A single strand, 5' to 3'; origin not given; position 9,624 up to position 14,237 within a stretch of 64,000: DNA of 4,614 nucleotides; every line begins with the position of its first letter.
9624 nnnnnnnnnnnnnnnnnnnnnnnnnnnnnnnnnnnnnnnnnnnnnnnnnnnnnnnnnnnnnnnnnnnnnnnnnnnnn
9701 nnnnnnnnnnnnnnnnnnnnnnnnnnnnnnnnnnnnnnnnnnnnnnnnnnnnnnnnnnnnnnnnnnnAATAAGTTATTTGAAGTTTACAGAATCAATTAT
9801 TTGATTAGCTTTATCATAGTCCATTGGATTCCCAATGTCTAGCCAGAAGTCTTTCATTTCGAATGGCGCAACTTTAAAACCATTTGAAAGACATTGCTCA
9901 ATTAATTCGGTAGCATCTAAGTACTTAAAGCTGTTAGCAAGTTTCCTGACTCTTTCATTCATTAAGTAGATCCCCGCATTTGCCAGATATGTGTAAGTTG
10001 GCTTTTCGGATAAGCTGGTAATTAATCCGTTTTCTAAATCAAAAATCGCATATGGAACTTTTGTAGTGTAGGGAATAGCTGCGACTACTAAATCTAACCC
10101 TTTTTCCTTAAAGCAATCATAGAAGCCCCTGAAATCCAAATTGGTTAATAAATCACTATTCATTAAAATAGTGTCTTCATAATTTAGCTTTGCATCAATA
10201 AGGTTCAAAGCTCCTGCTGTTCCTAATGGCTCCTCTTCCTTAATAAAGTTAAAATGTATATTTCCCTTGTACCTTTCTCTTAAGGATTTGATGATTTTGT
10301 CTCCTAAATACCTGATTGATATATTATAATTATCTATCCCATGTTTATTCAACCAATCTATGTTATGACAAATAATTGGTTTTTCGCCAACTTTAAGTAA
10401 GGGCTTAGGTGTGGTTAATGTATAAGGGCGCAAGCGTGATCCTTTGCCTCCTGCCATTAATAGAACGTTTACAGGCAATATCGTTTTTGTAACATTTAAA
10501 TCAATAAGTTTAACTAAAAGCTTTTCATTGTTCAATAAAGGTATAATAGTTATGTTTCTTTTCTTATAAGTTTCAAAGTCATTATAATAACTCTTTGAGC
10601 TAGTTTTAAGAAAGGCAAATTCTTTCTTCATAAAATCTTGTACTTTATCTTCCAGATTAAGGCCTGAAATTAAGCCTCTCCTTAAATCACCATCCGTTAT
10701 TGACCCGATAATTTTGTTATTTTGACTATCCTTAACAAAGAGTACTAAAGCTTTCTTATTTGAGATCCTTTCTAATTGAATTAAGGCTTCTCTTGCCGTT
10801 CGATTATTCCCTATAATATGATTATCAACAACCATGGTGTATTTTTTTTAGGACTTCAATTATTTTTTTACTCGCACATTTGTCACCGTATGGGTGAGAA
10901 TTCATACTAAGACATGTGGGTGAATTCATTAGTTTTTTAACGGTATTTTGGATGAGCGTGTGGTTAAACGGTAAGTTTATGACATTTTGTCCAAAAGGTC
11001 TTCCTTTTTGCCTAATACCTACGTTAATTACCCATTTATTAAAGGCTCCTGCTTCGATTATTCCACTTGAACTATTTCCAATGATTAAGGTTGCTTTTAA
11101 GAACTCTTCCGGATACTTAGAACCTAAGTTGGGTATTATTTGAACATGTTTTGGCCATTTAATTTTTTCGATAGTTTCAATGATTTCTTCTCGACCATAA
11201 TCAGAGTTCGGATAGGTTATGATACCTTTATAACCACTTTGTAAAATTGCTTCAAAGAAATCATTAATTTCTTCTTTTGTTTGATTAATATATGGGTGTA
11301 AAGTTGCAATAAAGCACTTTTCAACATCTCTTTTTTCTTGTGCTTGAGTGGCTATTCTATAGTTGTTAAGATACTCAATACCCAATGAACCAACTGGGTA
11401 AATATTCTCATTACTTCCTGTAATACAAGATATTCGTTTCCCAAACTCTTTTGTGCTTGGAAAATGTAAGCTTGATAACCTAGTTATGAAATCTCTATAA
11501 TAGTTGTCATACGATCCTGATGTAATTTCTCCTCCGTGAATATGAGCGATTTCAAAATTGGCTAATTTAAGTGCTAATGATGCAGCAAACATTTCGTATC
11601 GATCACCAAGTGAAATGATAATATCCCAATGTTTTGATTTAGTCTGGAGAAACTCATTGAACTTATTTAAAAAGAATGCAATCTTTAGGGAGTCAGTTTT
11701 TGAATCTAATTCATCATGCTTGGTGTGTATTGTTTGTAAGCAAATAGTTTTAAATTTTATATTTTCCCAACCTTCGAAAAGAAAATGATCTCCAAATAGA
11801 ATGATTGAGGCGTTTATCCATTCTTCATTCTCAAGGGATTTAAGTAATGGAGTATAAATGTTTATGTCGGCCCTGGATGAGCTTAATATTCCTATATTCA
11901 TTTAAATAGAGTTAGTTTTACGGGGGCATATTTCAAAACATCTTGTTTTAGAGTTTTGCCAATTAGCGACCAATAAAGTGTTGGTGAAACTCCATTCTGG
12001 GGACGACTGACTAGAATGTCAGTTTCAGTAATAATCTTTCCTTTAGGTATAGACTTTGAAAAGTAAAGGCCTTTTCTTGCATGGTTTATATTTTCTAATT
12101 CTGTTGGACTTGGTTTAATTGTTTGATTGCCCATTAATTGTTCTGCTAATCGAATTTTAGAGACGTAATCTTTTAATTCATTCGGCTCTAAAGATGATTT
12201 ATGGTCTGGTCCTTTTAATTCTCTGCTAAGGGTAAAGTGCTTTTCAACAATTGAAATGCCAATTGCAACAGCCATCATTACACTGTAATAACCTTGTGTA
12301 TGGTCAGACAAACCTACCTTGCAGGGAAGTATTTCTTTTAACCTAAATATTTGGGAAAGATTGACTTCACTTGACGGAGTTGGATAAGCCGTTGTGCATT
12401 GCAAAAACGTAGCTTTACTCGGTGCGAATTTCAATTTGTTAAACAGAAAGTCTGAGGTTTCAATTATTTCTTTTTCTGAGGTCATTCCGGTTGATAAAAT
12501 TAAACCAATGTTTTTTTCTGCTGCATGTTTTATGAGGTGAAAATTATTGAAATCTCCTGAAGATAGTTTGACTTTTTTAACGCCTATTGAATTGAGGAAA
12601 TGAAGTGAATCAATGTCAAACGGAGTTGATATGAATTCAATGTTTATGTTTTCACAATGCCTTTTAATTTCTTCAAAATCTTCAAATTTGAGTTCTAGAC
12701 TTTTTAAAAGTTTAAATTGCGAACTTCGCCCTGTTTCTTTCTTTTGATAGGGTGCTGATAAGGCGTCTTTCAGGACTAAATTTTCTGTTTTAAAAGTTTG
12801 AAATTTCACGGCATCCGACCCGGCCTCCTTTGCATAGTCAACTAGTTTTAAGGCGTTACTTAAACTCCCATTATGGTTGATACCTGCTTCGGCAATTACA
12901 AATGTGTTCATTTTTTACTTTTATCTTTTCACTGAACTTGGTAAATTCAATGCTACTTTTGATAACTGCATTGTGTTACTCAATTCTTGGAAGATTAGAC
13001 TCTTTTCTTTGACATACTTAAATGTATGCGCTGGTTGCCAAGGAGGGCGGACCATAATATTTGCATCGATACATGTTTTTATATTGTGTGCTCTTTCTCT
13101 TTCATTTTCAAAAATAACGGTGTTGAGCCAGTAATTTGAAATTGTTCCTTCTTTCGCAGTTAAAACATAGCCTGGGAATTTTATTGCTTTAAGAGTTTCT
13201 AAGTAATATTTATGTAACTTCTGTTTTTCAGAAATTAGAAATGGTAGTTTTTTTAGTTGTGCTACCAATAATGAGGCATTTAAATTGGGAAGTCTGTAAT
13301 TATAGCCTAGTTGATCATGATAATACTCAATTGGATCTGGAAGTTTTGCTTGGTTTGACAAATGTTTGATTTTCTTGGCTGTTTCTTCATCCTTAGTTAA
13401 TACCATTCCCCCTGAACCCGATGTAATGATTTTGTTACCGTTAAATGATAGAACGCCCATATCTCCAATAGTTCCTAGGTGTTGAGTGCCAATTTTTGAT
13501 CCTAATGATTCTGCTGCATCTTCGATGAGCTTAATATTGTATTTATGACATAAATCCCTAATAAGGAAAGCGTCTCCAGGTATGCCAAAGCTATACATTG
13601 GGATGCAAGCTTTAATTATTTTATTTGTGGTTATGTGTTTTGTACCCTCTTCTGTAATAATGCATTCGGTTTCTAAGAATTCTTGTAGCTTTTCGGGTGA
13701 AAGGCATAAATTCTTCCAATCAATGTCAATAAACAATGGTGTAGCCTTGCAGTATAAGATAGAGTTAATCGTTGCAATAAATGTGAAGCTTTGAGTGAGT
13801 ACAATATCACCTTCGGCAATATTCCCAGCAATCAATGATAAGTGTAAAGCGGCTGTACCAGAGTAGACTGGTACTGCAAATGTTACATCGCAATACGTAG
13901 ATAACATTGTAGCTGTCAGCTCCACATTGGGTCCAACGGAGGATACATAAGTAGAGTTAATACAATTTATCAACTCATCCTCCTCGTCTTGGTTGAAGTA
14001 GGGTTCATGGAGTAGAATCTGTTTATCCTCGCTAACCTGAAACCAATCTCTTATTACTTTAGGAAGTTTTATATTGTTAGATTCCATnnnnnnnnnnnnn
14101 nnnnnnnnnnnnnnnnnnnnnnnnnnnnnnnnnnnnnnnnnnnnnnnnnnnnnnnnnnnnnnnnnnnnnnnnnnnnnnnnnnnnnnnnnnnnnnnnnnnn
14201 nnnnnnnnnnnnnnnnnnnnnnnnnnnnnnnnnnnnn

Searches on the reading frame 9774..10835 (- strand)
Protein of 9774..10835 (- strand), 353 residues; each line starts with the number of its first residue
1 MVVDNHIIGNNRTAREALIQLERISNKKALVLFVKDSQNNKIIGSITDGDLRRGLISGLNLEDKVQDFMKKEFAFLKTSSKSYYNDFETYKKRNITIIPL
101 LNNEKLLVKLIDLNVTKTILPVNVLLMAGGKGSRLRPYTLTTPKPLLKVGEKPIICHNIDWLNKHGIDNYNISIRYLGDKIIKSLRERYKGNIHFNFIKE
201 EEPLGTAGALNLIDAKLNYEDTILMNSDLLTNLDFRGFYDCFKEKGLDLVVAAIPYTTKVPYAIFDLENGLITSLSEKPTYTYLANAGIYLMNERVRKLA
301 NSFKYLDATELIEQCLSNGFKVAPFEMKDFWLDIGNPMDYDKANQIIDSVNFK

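Call 4: search_protein_families(library=pfam, proteins=[window:9774-10835:-], max_evalue=0.01)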
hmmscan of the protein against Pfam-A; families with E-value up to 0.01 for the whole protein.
window:9774-10835:- (353 aa): 2 families
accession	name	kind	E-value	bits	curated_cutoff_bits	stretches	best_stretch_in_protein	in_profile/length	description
PF00483.29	NTP_transferase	-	2e-31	109.9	21.2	1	125-347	3-242/245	Nucleotidyl transferase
PF12804.13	NTP_transf_3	-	2.6e-05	24.9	27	1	125-253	2-122/160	MobA-like NTP transferase domain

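Call 5: search_protein_families(library=ncbifam, proteins=[window:9774-10835:-], max_evalue=0.01)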
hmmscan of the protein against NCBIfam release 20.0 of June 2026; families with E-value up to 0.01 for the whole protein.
window:9774-10835:- (353 aa): 30 families (the best 25 are shown)
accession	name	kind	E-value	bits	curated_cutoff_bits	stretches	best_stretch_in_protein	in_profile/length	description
TIGR03992.1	Arch_glmU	subfamily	6.3e-34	117.5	292.1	1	124-345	3-225/393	bifunctional sugar-1-phosphate nucleotidylyltransferase/acetyltransferase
TIGR01208.1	rmlA_long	equivalog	4.7e-30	104.6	320.25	1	125-347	3-234/353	glucose-1-phosphate thymidylyltransferase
NF052502.1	man1P_GTase_Rv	exception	4.1e-26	91.7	440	1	124-343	3-226/352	mannose-1-phosphate guanylyltransferase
NF045761.1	NAMPUrTaseMurU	equivalog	8.7e-26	91.2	250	1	124-345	3-225/226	N-acetylmuramate alpha-1-phosphate uridylyltransferase MurU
NF041313.1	UDPGP_AglF_Halo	equivalog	5e-23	81.8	400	1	125-345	4-232/234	UTP--glucose-1-phosphate uridylyltransferase AglF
NF041173.1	Sug_nt_acttase_Thmprot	equivalog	4.2e-20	72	600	1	123-346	2-226/405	bifunctional sugar-1-phosphate nucleotidylyltransferase/acetyltransferase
NF049965.1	GlMnHpPGnyltfHddC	equivalog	7e-19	68.3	300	1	124-342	3-216/221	D-glycero-D-manno-heptose 1-phosphate guanosyltransferase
TIGR02623.1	G1P_cyt_trans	equivalog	4.7e-15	55.7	300.25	2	124-185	3-63/255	glucose-1-phosphate cytidylyltransferase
NF041135.1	IPPtranDIPPsyn_Thcocales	equivalog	9.1e-10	38.1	580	1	125-347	4-217/419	bifunctional L-myo-inositol-1-phosphate cytidylyltransferase/CDP-L-myo-inositol myo-inositolphosphotransferase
NF045697.1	MurNAcPUrMurU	equivalog_domain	7.6e-09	35.3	370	1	126-220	2-96/229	N-acetylmuramate alpha-1-phosphate uridylyltransferase MurU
NF008581.0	PRK11543.1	equivalog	7.7e-09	35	481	1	16-114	220-313/321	arabinose-5-phosphate isomerase GutQ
TIGR01207.1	rmlA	equivalog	8.2e-09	35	360.65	1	125-350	3-239/286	glucose-1-phosphate thymidylyltransferase RfbA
NF002772.0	PRK02862.1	equivalog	1.8e-08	33.6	537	0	280-344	203-269/429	glucose-1-phosphate adenylyltransferase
TIGR02091.1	glgC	equivalog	2.3e-08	33.5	424.9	1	124-343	3-255/364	glucose-1-phosphate adenylyltransferase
NF045495.1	AdoCbiPCobY_Meth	equivalog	1.2e-07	31.4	250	1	123-193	2-69/195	adenosylcobinamide-phosphate guanylyltransferase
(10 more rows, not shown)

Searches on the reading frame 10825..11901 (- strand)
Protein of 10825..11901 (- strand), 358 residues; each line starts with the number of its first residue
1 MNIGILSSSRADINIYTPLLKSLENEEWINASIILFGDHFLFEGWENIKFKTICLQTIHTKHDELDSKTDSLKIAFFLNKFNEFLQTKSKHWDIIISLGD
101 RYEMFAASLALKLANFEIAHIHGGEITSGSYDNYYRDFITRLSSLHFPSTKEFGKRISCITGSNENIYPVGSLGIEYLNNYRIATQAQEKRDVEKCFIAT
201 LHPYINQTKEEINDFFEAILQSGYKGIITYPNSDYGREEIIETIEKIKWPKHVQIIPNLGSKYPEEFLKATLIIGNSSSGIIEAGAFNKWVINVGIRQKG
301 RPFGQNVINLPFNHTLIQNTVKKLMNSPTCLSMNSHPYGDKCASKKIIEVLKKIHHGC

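Call 4: search_protein_families(library=pfam, proteins=[window:10825-11901:-], max_evalue=0.01)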
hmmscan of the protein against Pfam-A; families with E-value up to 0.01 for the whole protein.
window:10825-11901:- (358 aa): 1 family
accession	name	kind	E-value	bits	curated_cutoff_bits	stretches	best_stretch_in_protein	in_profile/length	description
PF02350.25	Epimerase_2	-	3.5e-51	174.6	30.6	1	22-352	2-347/347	UDP-N-acetylglucosamine 2-epimerase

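Call 5: search_protein_families(library=ncbifam, proteins=[window:10825-11901:-], max_evalue=0.01)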
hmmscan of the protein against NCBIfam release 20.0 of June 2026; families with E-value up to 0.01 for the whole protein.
window:10825-11901:- (358 aa): 2 families
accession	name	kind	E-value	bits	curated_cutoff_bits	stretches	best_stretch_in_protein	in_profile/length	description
TIGR03568.1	NeuC_NnaA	equivalog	8.9e-74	248.5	235.9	1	2-351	2-365/365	UDP-N-acetylglucosamine 2-epimerase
TIGR00236.1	wecB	equivalog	9.9e-15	54.6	210.15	1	3-353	3-364/366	non-hydrolyzing UDP-N-acetylglucosamine 2-epimerase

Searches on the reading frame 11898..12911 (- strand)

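Call 4: search_protein_families(library=pfam, proteins=[window:11898-12911:-], max_evalue=0.01)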
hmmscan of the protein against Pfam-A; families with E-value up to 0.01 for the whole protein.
window:11898-12911:- (337 aa): 2 families
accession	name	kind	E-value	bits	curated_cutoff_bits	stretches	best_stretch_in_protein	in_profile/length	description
PF03102.20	NeuB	-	8e-78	261.7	22.1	1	23-263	1-239/241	NeuB family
PF08666.17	SAF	-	0.0053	17.7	21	1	282-325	4-51/63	SAF domain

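Call 5: search_protein_families(library=ncbifam, proteins=[window:11898-12911:-], max_evalue=0.01)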
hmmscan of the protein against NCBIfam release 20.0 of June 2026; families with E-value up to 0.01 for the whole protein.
window:11898-12911:- (337 aa): 2 families
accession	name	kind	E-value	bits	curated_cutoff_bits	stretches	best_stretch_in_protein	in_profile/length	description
TIGR03569.1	NeuB_NnaB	equivalog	1.2e-112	376.2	399.65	1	3-325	1-323/329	N-acetylneuraminate synthase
TIGR03586.1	PseI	equivalog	7e-76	255.5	340.25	1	3-328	2-324/327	pseudaminic acid synthase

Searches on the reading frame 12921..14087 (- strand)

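Call 4: search_protein_families(library=pfam, proteins=[window:12921-14087:-], max_evalue=0.01)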
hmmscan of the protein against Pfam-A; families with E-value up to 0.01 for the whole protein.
window:12921-14087:- (388 aa): 1 family
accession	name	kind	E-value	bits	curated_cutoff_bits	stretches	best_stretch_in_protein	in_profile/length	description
PF01041.23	DegT_DnrJ_EryC1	-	4.8e-73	246.9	19.8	1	32-385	4-344/360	DegT/DnrJ/EryC1/StrS aminotransferase family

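Call 5: search_protein_families(library=ncbifam, proteins=[window:12921-14087:-], max_evalue=0.01)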
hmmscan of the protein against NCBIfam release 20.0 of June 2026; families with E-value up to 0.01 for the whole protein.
window:12921-14087:- (388 aa): 9 families
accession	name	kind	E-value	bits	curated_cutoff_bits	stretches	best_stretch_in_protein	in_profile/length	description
TIGR04181.1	NHT_00031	hypoth_equivalog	2.7e-125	418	420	1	24-385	1-359/359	LegC family aminotransferase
TIGR03588.1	PseC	equivalog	4.4e-57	193.7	423.5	1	31-383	9-359/380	UDP-4-amino-4,6-dideoxy-N-acetyl-beta-L-altrosamine transaminase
NF008687.0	PRK11706.1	equivalog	3.1e-37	128.2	375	1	24-383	2-353/375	dTDP-4-amino-4,6-dideoxygalactose transaminase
NF008658.2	PRK11658.1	equivalog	2e-36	125.5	631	1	28-363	9-337/379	UDP-4-amino-4-deoxy-L-arabinose aminotransferase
TIGR02379.1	ECA_wecE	subfamily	2.3e-27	95.7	434.85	1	28-383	6-354/376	dTDP-4-amino-4,6-dideoxy-D-glucose transaminase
NF011936.0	PRK15407.1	equivalog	6.6e-26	91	423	2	54-242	66-246/440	lipopolysaccharide biosynthesis protein RfbH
TIGR04427.1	PLP_DesI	equivalog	1.5e-24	86.8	650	1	39-384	38-363/390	dTDP-4-dehydro-6-deoxyglucose aminotransferase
NF000586.1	PRK00011.1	subfamily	0.002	17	335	1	156-242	158-242/404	serine hydroxymethyltransferase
TIGR04422.1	PLP_IMCC1989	hypoth_equivalog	0.0071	15.8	75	0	187-270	115-193/315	putative PLP-dependent aminotransferase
